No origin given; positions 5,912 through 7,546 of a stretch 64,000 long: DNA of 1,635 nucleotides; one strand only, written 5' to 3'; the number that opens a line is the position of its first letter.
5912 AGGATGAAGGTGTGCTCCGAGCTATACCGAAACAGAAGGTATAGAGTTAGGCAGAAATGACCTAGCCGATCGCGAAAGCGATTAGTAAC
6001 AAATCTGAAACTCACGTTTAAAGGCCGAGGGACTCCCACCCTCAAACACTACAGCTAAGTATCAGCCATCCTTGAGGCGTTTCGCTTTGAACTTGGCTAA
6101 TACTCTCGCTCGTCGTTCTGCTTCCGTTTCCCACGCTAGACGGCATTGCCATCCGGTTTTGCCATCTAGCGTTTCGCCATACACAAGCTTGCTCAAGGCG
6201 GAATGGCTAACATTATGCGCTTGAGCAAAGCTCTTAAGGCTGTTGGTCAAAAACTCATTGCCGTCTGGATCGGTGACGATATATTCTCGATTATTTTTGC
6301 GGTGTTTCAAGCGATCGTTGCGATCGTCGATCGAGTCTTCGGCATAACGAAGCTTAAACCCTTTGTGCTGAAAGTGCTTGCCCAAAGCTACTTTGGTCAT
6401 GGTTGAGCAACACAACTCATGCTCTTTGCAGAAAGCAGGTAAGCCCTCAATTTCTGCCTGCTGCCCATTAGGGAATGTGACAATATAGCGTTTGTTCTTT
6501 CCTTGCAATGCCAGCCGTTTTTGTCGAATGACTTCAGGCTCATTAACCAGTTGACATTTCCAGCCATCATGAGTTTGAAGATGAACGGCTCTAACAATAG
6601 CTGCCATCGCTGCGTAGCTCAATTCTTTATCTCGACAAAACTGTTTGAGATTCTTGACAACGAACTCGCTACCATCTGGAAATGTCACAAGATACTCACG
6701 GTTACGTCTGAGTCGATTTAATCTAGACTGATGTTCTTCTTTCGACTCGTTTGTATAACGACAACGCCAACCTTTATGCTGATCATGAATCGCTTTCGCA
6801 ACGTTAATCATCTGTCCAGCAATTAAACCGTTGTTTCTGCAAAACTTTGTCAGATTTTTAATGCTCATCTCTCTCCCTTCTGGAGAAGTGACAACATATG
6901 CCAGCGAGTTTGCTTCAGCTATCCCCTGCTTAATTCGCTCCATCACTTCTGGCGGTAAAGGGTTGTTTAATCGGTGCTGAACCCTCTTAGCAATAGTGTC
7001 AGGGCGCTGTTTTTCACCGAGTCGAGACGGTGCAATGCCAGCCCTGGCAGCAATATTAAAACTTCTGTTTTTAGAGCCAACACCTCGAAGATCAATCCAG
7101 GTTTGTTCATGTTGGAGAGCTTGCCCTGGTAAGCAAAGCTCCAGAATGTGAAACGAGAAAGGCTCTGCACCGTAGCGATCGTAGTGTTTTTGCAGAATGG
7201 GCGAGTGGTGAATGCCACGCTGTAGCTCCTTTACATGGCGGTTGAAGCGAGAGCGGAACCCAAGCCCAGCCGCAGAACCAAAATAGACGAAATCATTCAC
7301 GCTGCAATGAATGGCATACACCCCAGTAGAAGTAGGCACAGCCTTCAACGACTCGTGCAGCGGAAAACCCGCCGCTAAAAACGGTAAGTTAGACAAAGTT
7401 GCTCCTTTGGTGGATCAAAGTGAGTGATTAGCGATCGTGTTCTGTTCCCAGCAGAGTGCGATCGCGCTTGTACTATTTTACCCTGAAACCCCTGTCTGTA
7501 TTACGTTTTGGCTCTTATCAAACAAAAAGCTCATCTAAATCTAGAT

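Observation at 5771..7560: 1.7-kb insertion in the 3' end of the major tail gene: group I intron-like element carrying an antisense GIY-YIG homing endonuclease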

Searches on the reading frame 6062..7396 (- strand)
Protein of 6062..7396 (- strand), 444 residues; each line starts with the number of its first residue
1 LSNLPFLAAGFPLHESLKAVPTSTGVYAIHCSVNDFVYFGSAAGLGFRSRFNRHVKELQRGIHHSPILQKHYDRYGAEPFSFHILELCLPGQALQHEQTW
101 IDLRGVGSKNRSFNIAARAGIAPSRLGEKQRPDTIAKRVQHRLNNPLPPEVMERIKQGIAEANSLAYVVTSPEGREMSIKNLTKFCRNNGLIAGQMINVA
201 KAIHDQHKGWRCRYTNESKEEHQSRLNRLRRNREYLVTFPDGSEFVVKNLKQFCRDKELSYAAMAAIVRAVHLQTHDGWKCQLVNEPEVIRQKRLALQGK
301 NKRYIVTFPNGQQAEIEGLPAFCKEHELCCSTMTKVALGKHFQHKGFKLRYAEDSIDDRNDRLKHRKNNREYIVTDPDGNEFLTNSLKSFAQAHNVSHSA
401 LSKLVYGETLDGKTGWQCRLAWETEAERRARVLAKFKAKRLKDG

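Call 5: search_protein_families(library=pfam, proteins=[window:6062-7396:-], max_evalue=0.1)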
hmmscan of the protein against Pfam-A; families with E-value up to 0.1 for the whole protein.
window:6062-7396:- (444 aa): 5 families
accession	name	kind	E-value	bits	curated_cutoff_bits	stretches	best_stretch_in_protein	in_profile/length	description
PF01541.30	GIY-YIG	-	1.8e-05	25.4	22.6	1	25-104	3-72/78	GIY-YIG catalytic domain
PF18953.6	SAP_new25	-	0.0016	18.5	26.3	0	247-261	10-24/51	SAP domain-containing new25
PF13031.12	DUF3892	-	0.0023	18.8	22.3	0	365-381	47-63/71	Protein of unknown function (DUF3892)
PF18887.5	MBG_3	-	0.017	15.7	25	1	18-44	38-64/72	MBG domain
PF14785.11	MalF_P2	-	0.028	14.9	34.4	0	363-395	80-112/164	Maltose transport system permease protein MalF P2 domain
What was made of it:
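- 6062..7396 (-): Free-standing GIY-YIG homing endonuclease gene, 444 aa, TTG start. The N-terminal nuclease domain (about residues 25-104) is followed by four repeats of about 65 aa. Pfam PF01541 (call 5).
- On GIY-YIG homing endonuclease: Pfam PF01541, 25.4 bits against a cut-off of 22.6, residues 25-104 (call 5).
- Checked: ORF 6062-7396(-) has a GIY-YIG domain (Pfam 25.4 bits, cut-off 22.6; call 5).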

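Call 26: search_protein_families(library=phrogs, proteins=[window:6062-7396:-], max_evalue=0.01)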
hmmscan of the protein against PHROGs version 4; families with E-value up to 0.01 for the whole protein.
window:6062-7396:- (444 aa): 5 families
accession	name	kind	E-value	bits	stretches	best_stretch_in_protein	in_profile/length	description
phrog_2081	-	DNA, RNA and nucleotide metabolism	3.9e-31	109.7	3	292-420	191-336/433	HNH endonuclease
phrog_314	-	DNA, RNA and nucleotide metabolism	8.1e-15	55.8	1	25-212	180-387/574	homing endonuclease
phrog_7168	-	DNA, RNA and nucleotide metabolism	5.8e-09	36.8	1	25-88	3-65/284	homing endonuclease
phrog_5123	-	DNA, RNA and nucleotide metabolism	0.0012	19.8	1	25-101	3-76/152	homing endonuclease with GIY-YIG motif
phrog_14697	-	unknown function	0.0069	16.9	0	332-402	85-155/244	-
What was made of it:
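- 6062..7396 (-): PHROG homing-endonuclease families 2081, 314, 7168 and 5123 (call 26).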

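Call 27: find_homologous_proteins(query=window:6062-7396:-)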
Query window:6062-7396:- (444 aa): 12 proteins with E <= 0.001 among 8000 candidates.
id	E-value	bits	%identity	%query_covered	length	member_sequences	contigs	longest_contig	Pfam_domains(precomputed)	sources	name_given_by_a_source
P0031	0.0e+0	1030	100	100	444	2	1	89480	PF01541.31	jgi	jgi:group I intron endonuclease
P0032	3.7e-191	654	63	99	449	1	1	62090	PF01541.31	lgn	-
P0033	9.8e-164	563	59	94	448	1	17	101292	PF01541.31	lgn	-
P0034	2.2e-110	387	51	80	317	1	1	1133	PF01541.31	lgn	-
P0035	8.5e-103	362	44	75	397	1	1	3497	PF01541.31,PF22083.3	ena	-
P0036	2.8e-92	328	37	93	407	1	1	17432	PF01541.31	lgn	-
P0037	9.8e-87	310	47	51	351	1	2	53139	PF01541.31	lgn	-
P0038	3.8e-39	153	33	60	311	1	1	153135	PF07460.17,PF01541.31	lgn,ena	-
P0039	2.5e-20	91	27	74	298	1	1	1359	PF01541.31,PF22083.3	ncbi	-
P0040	3.0e-18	84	26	46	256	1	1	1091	PF01541.31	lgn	-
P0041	8.4e-13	66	27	75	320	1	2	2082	PF22945.3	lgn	-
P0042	4.0e-8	50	24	57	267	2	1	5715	PF01541.31,PF19835.7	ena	-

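Call 28: find_encoding_contigs(protein=P0032, flank=5000, max_places=3)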
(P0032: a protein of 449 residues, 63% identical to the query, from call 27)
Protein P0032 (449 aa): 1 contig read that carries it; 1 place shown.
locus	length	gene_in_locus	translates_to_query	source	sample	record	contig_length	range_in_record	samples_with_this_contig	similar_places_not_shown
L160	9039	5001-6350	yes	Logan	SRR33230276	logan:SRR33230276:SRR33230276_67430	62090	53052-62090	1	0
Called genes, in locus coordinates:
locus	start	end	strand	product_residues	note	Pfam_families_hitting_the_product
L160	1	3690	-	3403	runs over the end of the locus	PF20155:TMP_3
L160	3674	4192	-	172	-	-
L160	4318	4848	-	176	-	-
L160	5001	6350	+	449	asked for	PF01541:GIY-YIG (weak)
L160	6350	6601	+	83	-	-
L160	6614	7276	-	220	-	-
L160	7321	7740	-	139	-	-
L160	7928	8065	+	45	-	-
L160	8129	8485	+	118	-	-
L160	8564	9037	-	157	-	?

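Call 29: find_encoding_contigs(protein=P0033, flank=5000, max_places=4)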
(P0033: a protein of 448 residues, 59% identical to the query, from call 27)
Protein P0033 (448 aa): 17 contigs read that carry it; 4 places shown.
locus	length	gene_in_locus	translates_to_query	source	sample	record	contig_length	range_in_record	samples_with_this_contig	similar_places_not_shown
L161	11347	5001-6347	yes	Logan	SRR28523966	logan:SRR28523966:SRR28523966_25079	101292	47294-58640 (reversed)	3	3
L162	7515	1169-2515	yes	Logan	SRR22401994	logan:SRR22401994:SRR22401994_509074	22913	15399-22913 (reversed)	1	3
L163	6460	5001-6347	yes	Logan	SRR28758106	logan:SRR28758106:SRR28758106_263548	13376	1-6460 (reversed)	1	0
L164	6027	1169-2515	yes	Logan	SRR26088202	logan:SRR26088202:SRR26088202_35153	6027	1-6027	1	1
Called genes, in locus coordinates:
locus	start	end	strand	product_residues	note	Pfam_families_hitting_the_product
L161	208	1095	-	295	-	-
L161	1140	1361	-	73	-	PF13443:HTH_26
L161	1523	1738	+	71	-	-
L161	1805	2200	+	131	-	-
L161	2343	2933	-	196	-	-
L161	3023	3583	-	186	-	-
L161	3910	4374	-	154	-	PF00383:dCMP_cyt_deam_1, PF14437:MafB19-deam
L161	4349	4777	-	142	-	PF22769:DCD, PF00692:dUTPase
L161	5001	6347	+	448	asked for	PF01541:GIY-YIG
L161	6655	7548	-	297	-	-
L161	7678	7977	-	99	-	-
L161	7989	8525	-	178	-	-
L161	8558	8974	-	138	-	-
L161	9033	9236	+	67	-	-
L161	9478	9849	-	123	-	-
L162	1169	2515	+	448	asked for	PF01541:GIY-YIG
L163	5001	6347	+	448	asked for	PF01541:GIY-YIG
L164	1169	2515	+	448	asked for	PF01541:GIY-YIG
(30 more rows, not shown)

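Call 35: find_encoding_contigs(protein=P0037, flank=4000, max_places=2)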
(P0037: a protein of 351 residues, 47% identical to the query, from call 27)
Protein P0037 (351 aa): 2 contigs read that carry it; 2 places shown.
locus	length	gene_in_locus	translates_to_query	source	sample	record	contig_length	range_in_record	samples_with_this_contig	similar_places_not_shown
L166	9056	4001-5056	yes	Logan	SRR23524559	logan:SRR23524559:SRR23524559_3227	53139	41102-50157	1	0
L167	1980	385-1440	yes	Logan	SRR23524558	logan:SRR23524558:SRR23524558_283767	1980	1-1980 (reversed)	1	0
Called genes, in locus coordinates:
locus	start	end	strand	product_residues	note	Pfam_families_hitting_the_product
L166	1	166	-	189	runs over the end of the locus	-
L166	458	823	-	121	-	-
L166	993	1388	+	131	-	-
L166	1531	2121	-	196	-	-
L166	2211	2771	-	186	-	-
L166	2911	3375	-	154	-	PF00383:dCMP_cyt_deam_1, PF14437:MafB19-deam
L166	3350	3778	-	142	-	PF22769:DCD, PF00692:dUTPase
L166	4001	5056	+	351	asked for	PF01541:GIY-YIG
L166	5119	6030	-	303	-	-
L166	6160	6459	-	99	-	-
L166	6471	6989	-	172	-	-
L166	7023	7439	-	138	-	-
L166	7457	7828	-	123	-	-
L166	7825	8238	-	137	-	-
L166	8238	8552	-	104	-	PF04691:ApoC-I (weak)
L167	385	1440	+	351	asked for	PF01541:GIY-YIG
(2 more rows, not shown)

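Call 36: find_encoding_contigs(protein=P0036, flank=4000, max_places=2)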
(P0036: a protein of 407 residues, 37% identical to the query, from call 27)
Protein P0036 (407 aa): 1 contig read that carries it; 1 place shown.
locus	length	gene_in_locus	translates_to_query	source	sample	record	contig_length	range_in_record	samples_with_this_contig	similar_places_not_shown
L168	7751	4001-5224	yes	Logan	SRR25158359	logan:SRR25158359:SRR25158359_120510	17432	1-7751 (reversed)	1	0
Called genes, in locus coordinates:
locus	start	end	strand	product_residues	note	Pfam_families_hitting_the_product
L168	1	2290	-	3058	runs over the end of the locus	PF07498:Rho_N (faint), PF20155:TMP_3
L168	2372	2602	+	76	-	-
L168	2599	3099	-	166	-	-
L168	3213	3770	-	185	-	-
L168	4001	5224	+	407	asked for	PF01541:GIY-YIG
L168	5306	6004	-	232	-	-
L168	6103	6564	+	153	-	-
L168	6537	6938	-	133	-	-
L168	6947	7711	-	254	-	-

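Call 79: find_encoding_contigs(protein=P0031, flank=1000, max_places=3)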
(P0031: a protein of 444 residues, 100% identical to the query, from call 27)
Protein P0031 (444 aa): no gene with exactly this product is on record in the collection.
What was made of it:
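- Tried and rejected: Looking up the window's own contig by the endonuclease protein: not on record (call 79).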

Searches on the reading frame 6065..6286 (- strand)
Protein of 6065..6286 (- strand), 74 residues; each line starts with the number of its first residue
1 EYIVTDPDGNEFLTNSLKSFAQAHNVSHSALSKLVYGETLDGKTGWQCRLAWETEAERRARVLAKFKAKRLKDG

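Call 57: search_protein_families(library=pfam, proteins=[window:6065-6286:-], max_evalue=10)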
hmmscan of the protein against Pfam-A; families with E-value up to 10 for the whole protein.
seq(74 aa): 0 families

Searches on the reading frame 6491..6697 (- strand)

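Call 57: search_protein_families(library=pfam, proteins=[window:6491-6697:-], max_evalue=10)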
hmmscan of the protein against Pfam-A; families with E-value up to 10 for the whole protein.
seq(69 aa): 1 family
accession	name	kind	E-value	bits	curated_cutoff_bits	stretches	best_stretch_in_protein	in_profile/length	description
PF25781.1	TPR_TEX10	-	0.058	12.8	27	1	9-50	82-124/370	TEX10-like, TPR repeats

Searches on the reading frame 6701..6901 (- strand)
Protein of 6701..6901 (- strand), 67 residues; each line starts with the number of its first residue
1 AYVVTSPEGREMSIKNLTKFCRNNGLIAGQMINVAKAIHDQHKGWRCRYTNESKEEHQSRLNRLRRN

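Call 57: search_protein_families(library=pfam, proteins=[window:6701-6901:-], max_evalue=10)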
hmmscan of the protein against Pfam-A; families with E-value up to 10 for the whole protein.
seq(67 aa): 2 families
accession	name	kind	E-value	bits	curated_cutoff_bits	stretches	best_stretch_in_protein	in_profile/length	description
PF21807.2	PfEMP1_CIDRalpha1_dom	-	0.11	12.8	27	1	3-53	5-45/59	PfEMP1 protein, CIDRalpha1 domain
PF17247.7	DUF5316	-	0.14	12.4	28.7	1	43-62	31-50/74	Family of unknown function (DUF5316)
